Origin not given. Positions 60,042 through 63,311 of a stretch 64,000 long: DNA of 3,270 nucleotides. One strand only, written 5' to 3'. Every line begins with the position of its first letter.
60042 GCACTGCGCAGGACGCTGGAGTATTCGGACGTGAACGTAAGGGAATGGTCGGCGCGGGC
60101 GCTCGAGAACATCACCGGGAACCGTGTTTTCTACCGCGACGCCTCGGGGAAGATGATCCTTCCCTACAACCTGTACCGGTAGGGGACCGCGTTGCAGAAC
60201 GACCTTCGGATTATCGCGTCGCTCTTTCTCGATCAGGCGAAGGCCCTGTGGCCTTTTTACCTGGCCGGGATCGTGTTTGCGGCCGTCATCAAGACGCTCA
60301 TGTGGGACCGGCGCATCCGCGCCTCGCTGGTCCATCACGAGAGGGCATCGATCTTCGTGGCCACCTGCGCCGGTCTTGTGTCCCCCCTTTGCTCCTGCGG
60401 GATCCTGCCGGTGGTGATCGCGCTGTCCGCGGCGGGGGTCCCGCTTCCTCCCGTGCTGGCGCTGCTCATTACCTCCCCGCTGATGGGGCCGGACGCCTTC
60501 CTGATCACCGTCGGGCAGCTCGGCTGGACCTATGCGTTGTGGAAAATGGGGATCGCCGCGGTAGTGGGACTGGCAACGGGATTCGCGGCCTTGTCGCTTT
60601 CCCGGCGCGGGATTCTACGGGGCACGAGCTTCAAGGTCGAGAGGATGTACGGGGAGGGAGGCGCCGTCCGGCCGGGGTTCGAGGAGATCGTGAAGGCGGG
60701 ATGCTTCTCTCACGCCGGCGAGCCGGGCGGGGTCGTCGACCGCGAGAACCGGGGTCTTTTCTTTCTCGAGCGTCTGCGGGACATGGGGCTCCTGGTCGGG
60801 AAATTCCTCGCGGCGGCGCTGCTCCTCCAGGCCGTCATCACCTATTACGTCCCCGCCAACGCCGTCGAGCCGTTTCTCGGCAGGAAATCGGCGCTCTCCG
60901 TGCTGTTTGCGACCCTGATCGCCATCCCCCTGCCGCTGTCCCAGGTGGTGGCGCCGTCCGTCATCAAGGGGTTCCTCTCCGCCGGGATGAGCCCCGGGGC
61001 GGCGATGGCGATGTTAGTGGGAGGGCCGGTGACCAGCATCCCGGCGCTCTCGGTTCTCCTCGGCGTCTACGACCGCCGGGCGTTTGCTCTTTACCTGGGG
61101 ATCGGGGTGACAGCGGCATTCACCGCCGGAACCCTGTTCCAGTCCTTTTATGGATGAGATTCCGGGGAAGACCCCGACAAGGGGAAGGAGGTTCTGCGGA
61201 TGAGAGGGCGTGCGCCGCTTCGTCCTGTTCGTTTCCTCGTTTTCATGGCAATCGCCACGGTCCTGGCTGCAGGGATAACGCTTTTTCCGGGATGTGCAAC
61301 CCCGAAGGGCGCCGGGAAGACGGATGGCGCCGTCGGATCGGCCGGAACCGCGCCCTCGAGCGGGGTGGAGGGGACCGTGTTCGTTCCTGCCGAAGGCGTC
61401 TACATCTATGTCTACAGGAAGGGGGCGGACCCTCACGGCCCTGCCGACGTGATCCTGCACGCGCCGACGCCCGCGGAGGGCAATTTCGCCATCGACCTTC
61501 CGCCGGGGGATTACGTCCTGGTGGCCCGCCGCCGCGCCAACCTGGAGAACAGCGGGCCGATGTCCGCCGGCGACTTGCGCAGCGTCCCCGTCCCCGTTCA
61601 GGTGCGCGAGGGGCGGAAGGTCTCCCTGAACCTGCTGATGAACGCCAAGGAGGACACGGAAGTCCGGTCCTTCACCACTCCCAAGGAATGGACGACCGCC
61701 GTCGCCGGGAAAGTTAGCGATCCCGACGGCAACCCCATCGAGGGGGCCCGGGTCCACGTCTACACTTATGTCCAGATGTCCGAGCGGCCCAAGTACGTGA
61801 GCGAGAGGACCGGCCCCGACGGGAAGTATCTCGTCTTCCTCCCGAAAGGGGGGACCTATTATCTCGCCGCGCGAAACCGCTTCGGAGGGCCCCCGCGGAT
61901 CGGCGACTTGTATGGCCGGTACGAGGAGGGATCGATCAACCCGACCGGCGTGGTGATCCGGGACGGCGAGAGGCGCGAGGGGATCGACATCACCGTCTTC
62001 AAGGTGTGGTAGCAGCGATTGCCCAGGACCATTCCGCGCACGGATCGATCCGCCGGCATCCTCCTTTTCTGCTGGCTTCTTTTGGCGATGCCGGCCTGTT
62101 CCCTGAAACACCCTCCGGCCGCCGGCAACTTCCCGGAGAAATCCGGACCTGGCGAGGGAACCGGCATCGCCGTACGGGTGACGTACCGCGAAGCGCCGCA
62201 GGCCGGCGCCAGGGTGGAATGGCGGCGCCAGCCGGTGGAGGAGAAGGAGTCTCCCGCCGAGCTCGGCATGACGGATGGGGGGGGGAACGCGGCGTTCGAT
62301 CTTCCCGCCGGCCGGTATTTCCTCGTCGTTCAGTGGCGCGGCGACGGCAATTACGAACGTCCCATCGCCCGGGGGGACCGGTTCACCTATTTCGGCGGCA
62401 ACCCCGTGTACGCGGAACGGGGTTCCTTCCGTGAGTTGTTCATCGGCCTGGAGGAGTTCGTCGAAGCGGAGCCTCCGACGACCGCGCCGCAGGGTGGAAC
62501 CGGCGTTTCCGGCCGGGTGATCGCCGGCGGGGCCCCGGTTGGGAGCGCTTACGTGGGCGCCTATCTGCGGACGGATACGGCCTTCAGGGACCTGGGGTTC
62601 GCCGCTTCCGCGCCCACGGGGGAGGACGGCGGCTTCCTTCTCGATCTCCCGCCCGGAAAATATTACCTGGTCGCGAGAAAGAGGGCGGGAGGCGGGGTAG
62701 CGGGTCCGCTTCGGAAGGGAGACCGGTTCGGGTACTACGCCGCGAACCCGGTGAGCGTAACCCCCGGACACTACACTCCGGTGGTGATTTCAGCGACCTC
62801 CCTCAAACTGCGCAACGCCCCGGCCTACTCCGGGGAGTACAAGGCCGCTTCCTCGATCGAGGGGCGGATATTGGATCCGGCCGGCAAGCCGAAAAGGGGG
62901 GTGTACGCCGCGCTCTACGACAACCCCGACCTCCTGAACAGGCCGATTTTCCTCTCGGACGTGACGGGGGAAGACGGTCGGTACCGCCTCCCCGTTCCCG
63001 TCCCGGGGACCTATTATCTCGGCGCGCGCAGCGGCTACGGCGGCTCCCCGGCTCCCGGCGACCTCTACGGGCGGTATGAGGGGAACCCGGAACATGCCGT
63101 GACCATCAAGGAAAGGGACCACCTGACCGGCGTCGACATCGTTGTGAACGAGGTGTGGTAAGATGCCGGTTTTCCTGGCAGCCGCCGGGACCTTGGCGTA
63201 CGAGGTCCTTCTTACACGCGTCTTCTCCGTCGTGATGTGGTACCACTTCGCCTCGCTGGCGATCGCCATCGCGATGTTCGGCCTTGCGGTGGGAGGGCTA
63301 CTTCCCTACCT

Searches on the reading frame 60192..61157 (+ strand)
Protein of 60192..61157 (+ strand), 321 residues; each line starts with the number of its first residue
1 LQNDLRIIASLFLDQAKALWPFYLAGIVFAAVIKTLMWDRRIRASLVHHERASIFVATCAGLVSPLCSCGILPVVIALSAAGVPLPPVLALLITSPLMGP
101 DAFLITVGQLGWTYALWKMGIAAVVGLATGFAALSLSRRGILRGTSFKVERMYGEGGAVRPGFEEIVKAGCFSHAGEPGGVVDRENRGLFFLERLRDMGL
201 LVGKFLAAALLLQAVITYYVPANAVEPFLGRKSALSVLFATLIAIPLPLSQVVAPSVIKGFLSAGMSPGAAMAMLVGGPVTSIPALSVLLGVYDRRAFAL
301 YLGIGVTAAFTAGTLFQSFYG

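Call 79: search_protein_families(library=pfam, proteins=[window:60192-61157:+], max_evalue=0.0001)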
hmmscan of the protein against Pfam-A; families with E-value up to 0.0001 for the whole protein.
window:60192-61157:+ (321 aa): 1 family
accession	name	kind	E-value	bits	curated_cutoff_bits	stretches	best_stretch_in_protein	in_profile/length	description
PF03773.19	ArsP_1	-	4.1e-35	121.8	32.3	1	8-317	5-293/294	Predicted permease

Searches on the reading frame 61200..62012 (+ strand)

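Call 79: search_protein_families(library=pfam, proteins=[window:61200-62012:+], max_evalue=0.0001)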
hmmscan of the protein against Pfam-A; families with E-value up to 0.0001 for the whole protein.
window:61200-62012:+ (270 aa): 2 families
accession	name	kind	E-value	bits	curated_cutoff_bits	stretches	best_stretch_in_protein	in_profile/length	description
PF13620.12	CarboxypepD_reg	-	1.5e-11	44.9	32.3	1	168-225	2-55/82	Carboxypeptidase regulatory-like domain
PF10670.15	DUF4198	-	8.5e-05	23.2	34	0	176-226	156-207/209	Domain of unknown function (DUF4198)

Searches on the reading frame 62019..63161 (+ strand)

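Call 79: search_protein_families(library=pfam, proteins=[window:62019-63161:+], max_evalue=0.0001)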
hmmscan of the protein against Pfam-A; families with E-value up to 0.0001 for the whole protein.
window:62019-63161:+ (380 aa): 2 families
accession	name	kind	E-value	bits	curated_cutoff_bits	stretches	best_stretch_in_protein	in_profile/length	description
PF13620.12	CarboxypepD_reg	-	5.7e-14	52.7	32.3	0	279-338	1-56/82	Carboxypeptidase regulatory-like domain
PF10670.15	DUF4198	-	1.1e-07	32.6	34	0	47-107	146-208/209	Domain of unknown function (DUF4198)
